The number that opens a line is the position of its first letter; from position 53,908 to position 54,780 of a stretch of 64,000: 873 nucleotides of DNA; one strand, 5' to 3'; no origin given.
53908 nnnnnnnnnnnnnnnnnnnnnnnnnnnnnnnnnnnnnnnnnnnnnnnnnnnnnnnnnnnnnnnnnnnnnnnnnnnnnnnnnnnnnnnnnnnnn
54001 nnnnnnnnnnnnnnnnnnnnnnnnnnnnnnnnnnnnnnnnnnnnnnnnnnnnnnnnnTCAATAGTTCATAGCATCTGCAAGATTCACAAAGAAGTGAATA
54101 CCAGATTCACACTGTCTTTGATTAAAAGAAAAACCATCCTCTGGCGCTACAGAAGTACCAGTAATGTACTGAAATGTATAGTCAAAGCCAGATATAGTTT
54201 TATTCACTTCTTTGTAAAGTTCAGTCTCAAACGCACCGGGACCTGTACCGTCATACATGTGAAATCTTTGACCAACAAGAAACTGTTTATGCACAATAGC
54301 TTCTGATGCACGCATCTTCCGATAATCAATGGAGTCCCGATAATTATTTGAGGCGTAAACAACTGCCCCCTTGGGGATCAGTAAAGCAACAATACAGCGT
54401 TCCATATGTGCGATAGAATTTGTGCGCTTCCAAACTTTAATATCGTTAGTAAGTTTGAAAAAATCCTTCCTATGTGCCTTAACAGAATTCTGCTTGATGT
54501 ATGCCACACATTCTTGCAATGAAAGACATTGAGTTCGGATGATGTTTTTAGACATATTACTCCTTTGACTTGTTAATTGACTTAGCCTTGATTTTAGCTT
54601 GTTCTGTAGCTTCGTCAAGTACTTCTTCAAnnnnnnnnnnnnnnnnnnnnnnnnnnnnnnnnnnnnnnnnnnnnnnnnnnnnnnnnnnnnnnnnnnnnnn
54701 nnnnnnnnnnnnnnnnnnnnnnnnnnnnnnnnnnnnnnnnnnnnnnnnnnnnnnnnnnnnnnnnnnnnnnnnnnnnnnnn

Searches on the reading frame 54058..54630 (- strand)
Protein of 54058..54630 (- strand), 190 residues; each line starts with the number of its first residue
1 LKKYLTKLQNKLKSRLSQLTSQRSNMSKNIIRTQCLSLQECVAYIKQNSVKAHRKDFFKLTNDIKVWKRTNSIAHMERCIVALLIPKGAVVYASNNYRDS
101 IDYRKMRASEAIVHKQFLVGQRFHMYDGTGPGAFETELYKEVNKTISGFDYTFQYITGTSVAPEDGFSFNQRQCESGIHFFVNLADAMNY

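Call 51: search_protein_families(library=pfam, proteins=[window:54058-54630:-], max_evalue=0.01)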
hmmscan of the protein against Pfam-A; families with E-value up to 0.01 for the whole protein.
window:54058-54630:- (190 aa): 1 family
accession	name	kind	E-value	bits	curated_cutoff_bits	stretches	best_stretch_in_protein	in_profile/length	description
PF19062.5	DUF5758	-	0.0015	18.9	26.9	0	140-187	58-105/105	Family of unknown function (DUF5758)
